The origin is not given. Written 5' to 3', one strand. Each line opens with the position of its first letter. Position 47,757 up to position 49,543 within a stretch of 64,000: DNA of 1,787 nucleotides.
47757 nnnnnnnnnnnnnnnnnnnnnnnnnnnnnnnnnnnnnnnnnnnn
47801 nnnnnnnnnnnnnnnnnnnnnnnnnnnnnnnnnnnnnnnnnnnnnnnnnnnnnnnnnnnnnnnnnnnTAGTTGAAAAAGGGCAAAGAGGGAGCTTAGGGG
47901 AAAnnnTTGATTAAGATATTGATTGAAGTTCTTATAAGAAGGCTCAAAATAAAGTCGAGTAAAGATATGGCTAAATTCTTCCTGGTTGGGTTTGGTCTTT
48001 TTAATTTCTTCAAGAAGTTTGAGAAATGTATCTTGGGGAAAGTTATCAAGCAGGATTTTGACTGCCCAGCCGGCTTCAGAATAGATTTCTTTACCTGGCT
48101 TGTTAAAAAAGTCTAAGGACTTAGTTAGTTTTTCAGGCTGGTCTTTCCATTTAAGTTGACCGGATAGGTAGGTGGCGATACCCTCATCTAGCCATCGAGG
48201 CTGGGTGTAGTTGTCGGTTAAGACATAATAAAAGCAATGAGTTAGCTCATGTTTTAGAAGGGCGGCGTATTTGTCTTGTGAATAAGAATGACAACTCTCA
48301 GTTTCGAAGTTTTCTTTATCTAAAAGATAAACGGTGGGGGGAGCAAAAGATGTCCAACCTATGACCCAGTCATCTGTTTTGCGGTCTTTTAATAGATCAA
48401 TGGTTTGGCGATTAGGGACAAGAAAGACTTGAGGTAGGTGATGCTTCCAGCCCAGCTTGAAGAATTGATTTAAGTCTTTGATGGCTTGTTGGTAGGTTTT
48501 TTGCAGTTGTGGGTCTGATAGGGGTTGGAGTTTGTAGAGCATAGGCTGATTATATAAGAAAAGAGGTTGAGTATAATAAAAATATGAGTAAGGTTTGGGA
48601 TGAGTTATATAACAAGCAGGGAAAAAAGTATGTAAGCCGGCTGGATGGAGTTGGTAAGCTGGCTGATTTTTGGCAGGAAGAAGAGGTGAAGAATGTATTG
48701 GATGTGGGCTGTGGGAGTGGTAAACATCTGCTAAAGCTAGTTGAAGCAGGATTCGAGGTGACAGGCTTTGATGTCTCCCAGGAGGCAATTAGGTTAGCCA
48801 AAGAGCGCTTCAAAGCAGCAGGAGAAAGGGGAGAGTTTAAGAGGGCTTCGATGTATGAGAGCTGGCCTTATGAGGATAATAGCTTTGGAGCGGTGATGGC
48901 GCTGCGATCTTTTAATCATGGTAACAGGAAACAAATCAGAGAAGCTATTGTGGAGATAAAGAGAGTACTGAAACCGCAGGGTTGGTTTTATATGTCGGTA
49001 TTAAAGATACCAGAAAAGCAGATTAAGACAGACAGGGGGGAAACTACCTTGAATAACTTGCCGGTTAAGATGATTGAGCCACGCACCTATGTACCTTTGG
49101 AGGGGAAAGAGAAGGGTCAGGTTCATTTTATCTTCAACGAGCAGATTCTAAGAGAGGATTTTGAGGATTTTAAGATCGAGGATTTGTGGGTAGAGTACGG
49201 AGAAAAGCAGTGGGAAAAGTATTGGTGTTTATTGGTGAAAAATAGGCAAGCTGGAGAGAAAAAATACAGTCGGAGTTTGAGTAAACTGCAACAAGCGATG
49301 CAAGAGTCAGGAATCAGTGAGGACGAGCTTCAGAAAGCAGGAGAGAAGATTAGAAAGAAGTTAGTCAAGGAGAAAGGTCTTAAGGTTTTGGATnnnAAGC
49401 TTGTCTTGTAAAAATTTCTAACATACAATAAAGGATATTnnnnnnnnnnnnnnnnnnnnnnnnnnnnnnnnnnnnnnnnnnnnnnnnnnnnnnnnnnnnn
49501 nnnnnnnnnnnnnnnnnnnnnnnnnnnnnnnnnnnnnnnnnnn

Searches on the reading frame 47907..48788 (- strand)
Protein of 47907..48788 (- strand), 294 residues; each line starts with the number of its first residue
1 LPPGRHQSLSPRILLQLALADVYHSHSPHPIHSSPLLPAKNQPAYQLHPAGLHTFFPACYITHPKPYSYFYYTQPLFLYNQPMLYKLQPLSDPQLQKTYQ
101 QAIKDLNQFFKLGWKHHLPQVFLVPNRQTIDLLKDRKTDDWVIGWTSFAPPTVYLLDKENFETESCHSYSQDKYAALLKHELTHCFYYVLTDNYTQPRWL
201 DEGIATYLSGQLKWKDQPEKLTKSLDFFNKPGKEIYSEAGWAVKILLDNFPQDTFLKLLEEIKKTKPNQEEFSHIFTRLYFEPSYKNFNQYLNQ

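Call 74: search_protein_families(library=pfam, proteins=[window:47907-48788:-], max_evalue=0.001)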
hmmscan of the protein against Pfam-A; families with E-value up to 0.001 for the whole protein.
window:47907-48788:- (294 aa): 1 family
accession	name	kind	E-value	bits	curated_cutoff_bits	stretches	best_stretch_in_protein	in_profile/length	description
PF13485.12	Peptidase_MA_2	-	9.6e-05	22.7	32.4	0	179-213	71-107/201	Peptidase MA superfamily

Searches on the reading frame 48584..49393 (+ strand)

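Call 74: search_protein_families(library=pfam, proteins=[window:48584-49393:+], max_evalue=0.001)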
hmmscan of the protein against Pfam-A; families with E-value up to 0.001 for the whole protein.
window:48584-49393:+ (270 aa): 11 families
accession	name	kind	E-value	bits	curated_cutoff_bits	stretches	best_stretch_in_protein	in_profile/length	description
PF13649.12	Methyltransf_25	-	3.3e-23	82.6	27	1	38-133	1-97/97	Methyltransferase domain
PF08241.18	Methyltransf_11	-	2.8e-20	73.2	21.2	1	39-136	1-94/95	Methyltransferase domain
PF13847.12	Methyltransf_31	-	3.2e-16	59.8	27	1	36-147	5-119/145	Methyltransferase domain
PF13489.12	Methyltransf_23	-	7.4e-13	49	27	1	27-141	14-120/164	Methyltransferase domain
PF08242.18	Methyltransf_12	-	3.4e-12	47.4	30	1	39-135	1-98/98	Methyltransferase domain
PF02353.26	CMAS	-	6e-09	36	27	1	36-158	64-183/273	Mycolic acid cyclopropane synthetase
PF01209.24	Ubie_methyltran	-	1.3e-08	34.9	20.1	1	30-137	43-151/233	ubiE/COQ5 methyltransferase family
PF05175.20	MTS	-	7.7e-07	29.3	23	1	31-137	28-138/170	Methyltransferase small domain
PF03141.22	Methyltransf_29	-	1.1e-05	24.7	23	1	10-156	95-237/506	Putative S-adenosyl-L-methionine-dependent methyltransferase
PF03848.20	TehB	-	0.00016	21.6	20.4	1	37-75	33-71/193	Tellurite resistance protein TehB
PF03291.22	mRNA_G-N7_MeTrfase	-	0.00034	20.3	26.6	1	34-85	61-113/315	mRNA (guanine-N(7))-methyltransferase domain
